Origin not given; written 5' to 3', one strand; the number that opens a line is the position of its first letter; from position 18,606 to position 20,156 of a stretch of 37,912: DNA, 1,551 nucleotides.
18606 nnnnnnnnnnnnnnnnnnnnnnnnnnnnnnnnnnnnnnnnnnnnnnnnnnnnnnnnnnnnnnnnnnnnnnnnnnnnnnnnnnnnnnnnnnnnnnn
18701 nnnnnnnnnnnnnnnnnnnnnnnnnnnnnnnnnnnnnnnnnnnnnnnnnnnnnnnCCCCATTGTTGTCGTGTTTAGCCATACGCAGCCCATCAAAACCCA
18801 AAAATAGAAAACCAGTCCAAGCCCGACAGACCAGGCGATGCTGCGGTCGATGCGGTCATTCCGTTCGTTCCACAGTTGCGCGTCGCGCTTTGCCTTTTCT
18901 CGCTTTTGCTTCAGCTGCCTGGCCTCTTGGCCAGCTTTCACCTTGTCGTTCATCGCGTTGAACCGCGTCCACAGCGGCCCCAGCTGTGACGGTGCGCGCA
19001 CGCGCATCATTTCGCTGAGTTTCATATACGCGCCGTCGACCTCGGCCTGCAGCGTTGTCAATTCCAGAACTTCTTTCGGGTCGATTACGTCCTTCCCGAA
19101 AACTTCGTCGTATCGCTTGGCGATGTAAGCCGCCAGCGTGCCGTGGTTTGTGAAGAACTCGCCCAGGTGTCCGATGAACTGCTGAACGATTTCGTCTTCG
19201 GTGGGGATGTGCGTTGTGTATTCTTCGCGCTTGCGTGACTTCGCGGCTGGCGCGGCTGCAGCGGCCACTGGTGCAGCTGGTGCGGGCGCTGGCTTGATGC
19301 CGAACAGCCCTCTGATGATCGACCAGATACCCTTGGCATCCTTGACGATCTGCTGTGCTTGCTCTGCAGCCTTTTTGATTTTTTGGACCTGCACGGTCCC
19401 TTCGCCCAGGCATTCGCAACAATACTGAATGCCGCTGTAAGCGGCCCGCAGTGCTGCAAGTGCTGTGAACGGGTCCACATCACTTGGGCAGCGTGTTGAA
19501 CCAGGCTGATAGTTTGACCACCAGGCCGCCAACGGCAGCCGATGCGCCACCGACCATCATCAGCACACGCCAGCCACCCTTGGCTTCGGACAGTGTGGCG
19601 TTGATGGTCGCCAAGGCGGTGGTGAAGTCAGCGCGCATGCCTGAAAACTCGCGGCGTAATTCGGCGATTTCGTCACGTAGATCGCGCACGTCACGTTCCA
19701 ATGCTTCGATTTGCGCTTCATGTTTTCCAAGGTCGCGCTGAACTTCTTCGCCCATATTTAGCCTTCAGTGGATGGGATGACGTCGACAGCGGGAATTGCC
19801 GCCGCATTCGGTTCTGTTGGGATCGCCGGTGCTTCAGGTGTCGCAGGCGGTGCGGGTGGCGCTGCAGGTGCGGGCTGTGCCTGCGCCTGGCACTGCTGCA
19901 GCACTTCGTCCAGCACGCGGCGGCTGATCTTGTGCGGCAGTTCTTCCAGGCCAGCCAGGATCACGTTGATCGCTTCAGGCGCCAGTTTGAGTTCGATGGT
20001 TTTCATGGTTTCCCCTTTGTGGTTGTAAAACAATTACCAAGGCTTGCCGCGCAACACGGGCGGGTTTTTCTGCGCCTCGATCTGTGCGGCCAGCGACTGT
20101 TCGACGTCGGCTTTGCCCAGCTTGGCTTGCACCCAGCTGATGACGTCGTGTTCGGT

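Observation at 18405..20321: Six-gene cluster of tail-anchored, single-pass and lipoprotein ORFs between the tail fibre and the lysis cassette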

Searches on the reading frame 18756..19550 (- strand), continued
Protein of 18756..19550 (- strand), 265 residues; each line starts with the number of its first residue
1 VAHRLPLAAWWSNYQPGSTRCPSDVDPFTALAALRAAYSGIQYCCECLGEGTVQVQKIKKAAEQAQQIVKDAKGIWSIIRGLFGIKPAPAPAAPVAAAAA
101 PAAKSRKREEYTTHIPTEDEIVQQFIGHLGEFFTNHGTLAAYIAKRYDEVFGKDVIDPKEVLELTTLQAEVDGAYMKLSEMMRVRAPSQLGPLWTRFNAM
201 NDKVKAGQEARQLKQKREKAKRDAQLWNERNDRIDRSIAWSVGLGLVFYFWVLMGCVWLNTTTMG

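Call 34: get_annotated_region(hit=H6, flank=6000)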
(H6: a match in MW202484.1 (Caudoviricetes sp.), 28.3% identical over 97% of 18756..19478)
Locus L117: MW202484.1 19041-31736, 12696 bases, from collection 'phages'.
description: Podoviridae sp. isolate ctfne034, complete genome.
organism: Caudoviricetes sp. (NCBI taxid 2832643)
taxonomy: Viruses; Duplodnaviria; Heunggongvirae; Uroviricota; Caudoviricetes
host: -; source: Manatee Spring; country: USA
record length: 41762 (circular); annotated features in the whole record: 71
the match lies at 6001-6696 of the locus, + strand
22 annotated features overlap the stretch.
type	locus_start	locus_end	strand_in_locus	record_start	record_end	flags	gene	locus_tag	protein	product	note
CDS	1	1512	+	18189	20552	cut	-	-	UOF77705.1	hypothetical protein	-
CDS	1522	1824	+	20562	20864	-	-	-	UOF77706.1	hypothetical protein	-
CDS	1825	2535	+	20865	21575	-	-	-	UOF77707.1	hypothetical protein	-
CDS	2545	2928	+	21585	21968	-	-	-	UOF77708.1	hypothetical protein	-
CDS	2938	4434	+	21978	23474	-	-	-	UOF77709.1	hypothetical protein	-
CDS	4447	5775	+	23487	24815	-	-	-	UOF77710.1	hypothetical protein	-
CDS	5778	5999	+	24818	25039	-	-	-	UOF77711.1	hypothetical protein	-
CDS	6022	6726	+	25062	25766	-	-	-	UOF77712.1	hypothetical protein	-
CDS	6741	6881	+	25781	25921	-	-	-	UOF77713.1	hypothetical protein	-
CDS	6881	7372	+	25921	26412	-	-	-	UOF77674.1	tmhelix containing protein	-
CDS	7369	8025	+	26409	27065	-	-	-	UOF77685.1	chitinase A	-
CDS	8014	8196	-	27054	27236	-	-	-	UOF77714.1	hypothetical protein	-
CDS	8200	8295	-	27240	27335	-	-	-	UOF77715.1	hypothetical protein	-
CDS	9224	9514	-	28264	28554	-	-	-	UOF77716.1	hypothetical protein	-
CDS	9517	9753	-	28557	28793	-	-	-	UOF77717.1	hypothetical protein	-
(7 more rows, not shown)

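Call 58: search_protein_families(library=pfam, proteins=[L015:9754-10482:+], max_evalue=0.001)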
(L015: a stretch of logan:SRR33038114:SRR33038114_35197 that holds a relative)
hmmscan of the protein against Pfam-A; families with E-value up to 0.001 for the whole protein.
L015:9754-10482:+ (243 aa): 0 families

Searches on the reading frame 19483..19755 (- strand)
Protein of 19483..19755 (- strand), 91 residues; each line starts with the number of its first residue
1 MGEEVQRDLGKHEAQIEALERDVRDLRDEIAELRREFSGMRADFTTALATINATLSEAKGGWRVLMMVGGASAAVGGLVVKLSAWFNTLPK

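Call 3: search_protein_families(library=phrogs, proteins=[window:19483-19755:-], max_evalue=0.1)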
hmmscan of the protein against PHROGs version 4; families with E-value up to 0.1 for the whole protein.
window:19483-19755:- (91 aa): 19 families
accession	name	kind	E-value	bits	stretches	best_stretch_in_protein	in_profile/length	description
phrog_9415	-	unknown function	0.0054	17.6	1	4-83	90-168/168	-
phrog_11382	-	unknown function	0.011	17.2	1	8-61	61-117/117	-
phrog_19043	-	unknown function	0.02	16.3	1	10-60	48-94/99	-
phrog_18471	-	unknown function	0.022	16.3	0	28-57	21-50/65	-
phrog_2658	-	other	0.024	15.9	1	4-41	84-121/126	hol-like chemotaxis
phrog_3394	-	unknown function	0.026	12.8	1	5-54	30-79/1862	-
phrog_3556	-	unknown function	0.032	14.3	1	12-52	172-212/276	-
phrog_1173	-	unknown function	0.033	15.4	1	3-51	19-67/86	-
phrog_28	-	tail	0.037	13.5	1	13-78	192-276/1228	tail length tape measure protein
phrog_6188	-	unknown function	0.04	15.4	1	2-58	62-118/125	-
phrog_12846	-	tail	0.042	13.7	1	19-57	111-149/552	tail fiber protein; Ig-domain containing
phrog_19577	-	head and packaging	0.043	13.9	1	3-54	61-112/378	minor head protein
phrog_1863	-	unknown function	0.048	14.6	1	10-41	40-71/97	-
phrog_312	-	lysis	0.064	14.2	1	6-70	78-138/173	Rz-like spanin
phrog_1193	-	other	0.065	14.2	1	3-47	9-50/76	hemolysin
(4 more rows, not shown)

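Call 4: search_protein_families(library=pfam, proteins=[window:19483-19755:-], max_evalue=0.1)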
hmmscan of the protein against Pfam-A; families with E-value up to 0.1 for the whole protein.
window:19483-19755:- (91 aa): 19 families
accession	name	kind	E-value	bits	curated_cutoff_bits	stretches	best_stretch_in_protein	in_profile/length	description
PF16326.10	ABC_tran_CTD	-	0.0024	18.5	32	1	6-59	7-61/69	ABC transporter C-terminal domain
PF23831.1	DUF7201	-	0.0037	17.4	27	1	4-80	42-115/142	Coiled-coil region of unknown function (DUF7201)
PF05377.16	FlaC_arch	-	0.0066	17.3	27.8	1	3-36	3-36/55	Flagella accessory protein C (FlaC)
PF05465.18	Halo_GVPC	-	0.013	16.2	22.4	1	23-44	1-22/32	Halobacterial gas vesicle protein C (GVPC) repeat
PF06008.19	Laminin_I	-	0.023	14.8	34.6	1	10-59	36-85/259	Laminin Domain I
PF05791.16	Bacillus_HBL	-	0.026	14.8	29.1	1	3-60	101-158/177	Bacillus haemolytic enterotoxin (HBL)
PF04977.20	DivIC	-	0.029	14.6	28.9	1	5-38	15-48/80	Septum formation initiator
PF14817.11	HAUS5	-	0.029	13.6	25.6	1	12-59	75-122/643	HAUS augmin-like complex subunit 5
PF05010.19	TACC_C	-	0.033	14.4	29.9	1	4-58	5-59/201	Transforming acidic coiled-coil-containing protein (TACC), C-terminal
PF25785.1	TPR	-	0.034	14.9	27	1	3-44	3-44/110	Nucleoprotein TPR-like domain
PF18595.6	Nuf2_DHR10-like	-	0.034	14.7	28.4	1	3-52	53-102/117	Nuf2, DHR10-like domain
PF24627.1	PUMA_CC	-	0.035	14.5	30.1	1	4-36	40-72/74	PUMA coiled-coil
PF07336.16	ABATE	-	0.044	14.8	24.4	1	16-64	45-94/130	Putative stress-induced transcription regulator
PF08614.16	ATG16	-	0.05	14.2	33.7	1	6-41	122-157/200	Autophagy protein 16 (ATG16)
PF06810.17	Phage_scaffold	-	0.057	13.8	35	1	3-50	44-92/170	Phage capsid assembly scaffolding protein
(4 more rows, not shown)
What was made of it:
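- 19480..19755 (-): C: 91-aa tail-anchored coiled-coil protein, distantly XhlA-like, with the conserved junction motif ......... followed by a Gly/Ala-rich TM. C itself falls below these thresholds (calls 3, 4).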

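Call 17: search_protein_families(library=padloc, proteins=[window:19483-19755:-], max_evalue=0.1)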
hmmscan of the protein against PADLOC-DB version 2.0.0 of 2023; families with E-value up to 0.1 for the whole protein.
window:19483-19755:- (91 aa): 3 families
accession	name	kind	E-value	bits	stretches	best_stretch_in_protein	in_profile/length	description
PDLC03863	LmuB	-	0.0036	14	1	6-53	354-405/610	-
PDLC00507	JetC1|JetC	-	0.011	12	1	4-59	481-536/1215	DUF3584 domain; MukB-like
PDLC03864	LmuB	-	0.025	11.1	1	6-53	410-457/657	-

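Call 18: search_protein_families(library=ncbifam, proteins=[window:19483-19755:-], max_evalue=0.1)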
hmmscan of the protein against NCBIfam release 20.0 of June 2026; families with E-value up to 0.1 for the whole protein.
window:19483-19755:- (91 aa): 10 families
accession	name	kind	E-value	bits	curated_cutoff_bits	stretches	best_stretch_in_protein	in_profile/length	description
NF045487.1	ASRP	equivalog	0.0013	17.4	300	1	5-54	367-416/593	archaea-specific SMC-related protein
NF053609.1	Sul12a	equivalog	0.0014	18.7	150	1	3-36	68-101/103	Sul12a family chromatin-organizing protein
NF049847.1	FtsL_COG5462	equivalog_domain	0.035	13.8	50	1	14-42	23-51/85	cell division protein FtsL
TIGR02168.1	SMC_prok_B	equivalog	0.037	11.7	567.35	1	8-51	897-940/1181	chromosome segregation protein SMC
TIGR02209.1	ftsL_broad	equivalog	0.045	13.7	42.45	1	5-35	29-59/85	cell division protein FtsL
TIGR02169.1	SMC_prok_A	equivalog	0.045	11.4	729.4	1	6-45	861-900/1165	chromosome segregation protein SMC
TIGR01843.1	type_I_hlyD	subfamily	0.046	12.7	208.65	1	3-57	205-263/422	HlyD family type I secretion periplasmic adaptor subunit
TIGR02268.1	TIGR02268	paralog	0.053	12.8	76.15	1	6-56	123-173/295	Myxococcus xanthus paralogous family TIGR02268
TIGR04211.1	SH3_and_anchor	equivalog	0.068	12.8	65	0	9-43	113-147/198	TIGR04211 family SH3 domain-containing protein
TIGR03007.1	pepcterm_ChnLen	equivalog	0.072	11.3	278.85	1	3-39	313-349/498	XrtA system polysaccharide chain length determinant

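Call 44: find_homologous_proteins(query=window:19483-19755:-, max_evalue=0.001)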
Query window:19483-19755:- (91 aa): 51 proteins with E <= 0.001 among 70 candidates.
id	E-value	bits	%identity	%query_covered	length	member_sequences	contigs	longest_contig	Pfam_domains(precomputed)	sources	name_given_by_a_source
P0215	4.1e-51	188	100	100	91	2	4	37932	-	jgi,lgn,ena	-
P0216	3.5e-22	96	60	97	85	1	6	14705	-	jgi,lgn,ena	-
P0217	1.5e-20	91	55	97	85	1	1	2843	-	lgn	-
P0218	1.3e-19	88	57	100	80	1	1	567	-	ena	-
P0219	2.3e-16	77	56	96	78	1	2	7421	-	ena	-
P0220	2.4e-16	77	56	96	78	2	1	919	-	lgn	-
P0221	3.8e-16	77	56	96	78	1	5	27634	PF10241.15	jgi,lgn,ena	jgi:hypothetical protein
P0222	6.0e-16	76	60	92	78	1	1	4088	-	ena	-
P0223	6.2e-16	76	60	92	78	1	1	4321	-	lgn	-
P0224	1.1e-15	75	54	96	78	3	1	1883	-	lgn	-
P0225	1.4e-15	75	55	96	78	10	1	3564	-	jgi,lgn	jgi:chromosome segregation ATPase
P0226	3.3e-15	74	55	96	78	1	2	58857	-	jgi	-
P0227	6.0e-15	73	53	96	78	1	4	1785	-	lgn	-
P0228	6.2e-15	73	52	95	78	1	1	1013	-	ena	-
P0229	9.0e-15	72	53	95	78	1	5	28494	-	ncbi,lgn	-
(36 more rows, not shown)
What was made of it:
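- Checked: C: 51 proteins (call 44).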

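Call 46: search_protein_families(library=phrogs, alignment_id=A2, max_evalue=0.01)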
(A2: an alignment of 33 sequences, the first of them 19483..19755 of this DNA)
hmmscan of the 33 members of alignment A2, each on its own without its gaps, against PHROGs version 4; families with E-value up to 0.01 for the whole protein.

A. member 1, window:19483-19755:- (91 aa): 1 family
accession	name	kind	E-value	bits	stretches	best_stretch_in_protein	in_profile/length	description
phrog_9415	-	unknown function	0.0054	17.6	1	4-83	90-168/168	-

B. families by the number of members that match (of 33 scanned): 25 families
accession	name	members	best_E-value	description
phrog_1193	-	18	2.2e-06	hemolysin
phrog_37133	-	11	3.1e-05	-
phrog_6136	-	9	5.7e-05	-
phrog_2990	-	9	0.0013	-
phrog_36693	-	5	0.00011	-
phrog_473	-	3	0.00064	virion structural protein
phrog_13567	-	3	0.0027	-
phrog_991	-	2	0.0055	tail length tape measure protein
phrog_26723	-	2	0.0058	-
phrog_27183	-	2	0.0077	-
phrog_10570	-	1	0.0011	-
phrog_15507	-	1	0.0012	-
phrog_937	-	1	0.0013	hemolysin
phrog_15851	-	1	0.0016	-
phrog_1103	-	1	0.0024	-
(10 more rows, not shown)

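Call 47: search_protein_families(library=pfam, alignment_id=A2, max_evalue=0.01)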
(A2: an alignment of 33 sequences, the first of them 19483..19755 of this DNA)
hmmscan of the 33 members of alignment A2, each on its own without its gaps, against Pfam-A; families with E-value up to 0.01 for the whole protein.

A. member 1, window:19483-19755:- (91 aa): 3 families
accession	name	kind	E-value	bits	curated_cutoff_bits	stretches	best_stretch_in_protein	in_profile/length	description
PF16326.10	ABC_tran_CTD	-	0.0024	18.5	32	1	6-59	7-61/69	ABC transporter C-terminal domain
PF23831.1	DUF7201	-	0.0037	17.4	27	1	4-80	42-115/142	Coiled-coil region of unknown function (DUF7201)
PF05377.16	FlaC_arch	-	0.0066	17.3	27.8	0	3-36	3-36/55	Flagella accessory protein C (FlaC)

B. families by the number of members that match (of 33 scanned): 24 families
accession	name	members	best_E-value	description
PF10779.14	XhlA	10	1.7e-05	Haemolysin XhlA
PF05531.17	NPV_P10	10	6.5e-05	Nucleopolyhedrovirus P10 protein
PF10241.14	KxDL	8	2.5e-05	Uncharacterized conserved protein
PF05377.16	FlaC_arch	6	0.0029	Flagella accessory protein C (FlaC)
PF16331.10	TolA_bind_tri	5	0.0026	TolA binding protein trimerisation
PF16326.10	ABC_tran_CTD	4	0.0012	ABC transporter C-terminal domain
PF14135.11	DUF4302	2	0.0045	Domain of unknown function (DUF4302)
PF12795.12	MscS_porin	2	0.0052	Mechanosensitive ion channel porin domain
PF10408.14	Ufd2P_core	1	0.0016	Ubiquitin elongating factor core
PF05276.19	SH3BP5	1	0.0017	SH3 domain-binding protein 5 (SH3BP5)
PF23831.1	DUF7201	1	0.0037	Coiled-coil region of unknown function (DUF7201)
PF07926.17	TPR_MLP1_2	1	0.0041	TPR/MLP1/MLP2-like protein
PF10498.14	IFT57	1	0.0053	Intra-flagellar transport protein 57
PF16454.10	PI3K_P85_iSH2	1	0.0054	Phosphatidylinositol 3-kinase regulatory subunit P85 inter-SH2 domain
PF21689.3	TorS_sensor_domain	1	0.0061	Sensor protein TorS, sensor domain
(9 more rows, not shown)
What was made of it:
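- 19480..19755 (-): The top family among relatives is phrog_1193 'hemolysin' (18 of 33, best 2.2e-6) and Pfam XhlA (10 of 33, best 1.7e-5) (calls 46, 47).
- On XhlA-type holin partner (PF10779 / phrog_1193), for C: These are the top families in both libraries (calls 46, 47).
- C family: the top hits are XhlA-type families (calls 46, 47).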

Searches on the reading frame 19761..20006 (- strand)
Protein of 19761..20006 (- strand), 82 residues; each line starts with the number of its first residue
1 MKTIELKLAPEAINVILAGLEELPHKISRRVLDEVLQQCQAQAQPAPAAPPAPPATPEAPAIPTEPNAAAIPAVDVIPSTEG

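Call 3: search_protein_families(library=phrogs, proteins=[window:19761-20006:-], max_evalue=0.1)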
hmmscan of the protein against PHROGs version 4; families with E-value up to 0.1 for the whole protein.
window:19761-20006:- (82 aa): 0 families

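Call 4: search_protein_families(library=pfam, proteins=[window:19761-20006:-], max_evalue=0.1)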
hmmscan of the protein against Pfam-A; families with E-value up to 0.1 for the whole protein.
window:19761-20006:- (82 aa): 1 family
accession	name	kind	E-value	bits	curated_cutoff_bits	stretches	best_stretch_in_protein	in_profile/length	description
PF16101.10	PRIMA1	-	0.019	15.2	38.6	1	27-74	45-91/158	Proline-rich membrane anchor 1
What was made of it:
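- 19758..20006 (-): B: 82-aa protein with a conserved helical N-terminal half (motif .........SR) and a variable Pro/Ala tail. No TM segment. Function unknown. No family hit (calls 3, 4).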

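Call 17: search_protein_families(library=padloc, proteins=[window:19761-20006:-], max_evalue=0.1)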
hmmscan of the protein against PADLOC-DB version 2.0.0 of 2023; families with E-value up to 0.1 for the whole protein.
window:19761-20006:- (82 aa): 0 families

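Call 18: search_protein_families(library=ncbifam, proteins=[window:19761-20006:-], max_evalue=0.1)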
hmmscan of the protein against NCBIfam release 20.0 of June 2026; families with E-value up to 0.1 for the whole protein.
window:19761-20006:- (82 aa): 0 families

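Call 29: find_related_loci(query=window:19761-20006:-, collection=viral_contigs, flank=5000)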
Query window:19761-20006:- (82 aa) in viral_contigs; peptide patterns used: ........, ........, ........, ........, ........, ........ (x = any residue, [..] = any of these).
69 stretches matched a pattern; 14 encode a relative of the query (tblastn E <= 1e-3); 14 distinct loci.
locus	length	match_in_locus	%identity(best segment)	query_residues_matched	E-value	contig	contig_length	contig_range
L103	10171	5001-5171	47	2-60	2e-14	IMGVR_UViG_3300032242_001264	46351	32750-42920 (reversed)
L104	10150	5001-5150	46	1-50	2e-13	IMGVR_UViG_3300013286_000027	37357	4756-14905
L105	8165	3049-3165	62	4-42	7e-12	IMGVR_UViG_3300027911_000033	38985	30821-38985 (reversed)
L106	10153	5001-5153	53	3-52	7e-13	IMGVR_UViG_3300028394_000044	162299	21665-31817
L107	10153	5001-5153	53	3-52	7e-13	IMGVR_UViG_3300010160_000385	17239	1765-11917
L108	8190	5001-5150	44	1-50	2e-12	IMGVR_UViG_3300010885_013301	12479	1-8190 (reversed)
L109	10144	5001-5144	52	3-48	6e-12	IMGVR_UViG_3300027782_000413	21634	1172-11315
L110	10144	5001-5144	52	3-48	6e-12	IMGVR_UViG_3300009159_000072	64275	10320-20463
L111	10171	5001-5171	39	1-57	6e-12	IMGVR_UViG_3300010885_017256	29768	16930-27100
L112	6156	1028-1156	53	3-45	9e-12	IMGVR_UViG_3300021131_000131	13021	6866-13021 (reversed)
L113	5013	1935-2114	39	4-64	2e-8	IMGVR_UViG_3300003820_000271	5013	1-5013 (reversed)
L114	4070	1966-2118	46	13-64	3e-8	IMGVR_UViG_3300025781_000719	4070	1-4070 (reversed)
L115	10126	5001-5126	47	4-46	4e-8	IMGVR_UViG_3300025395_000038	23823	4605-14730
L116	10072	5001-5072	54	13-36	2e-5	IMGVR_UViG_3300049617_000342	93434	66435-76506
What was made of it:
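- Checked: B: 14 (call 29).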
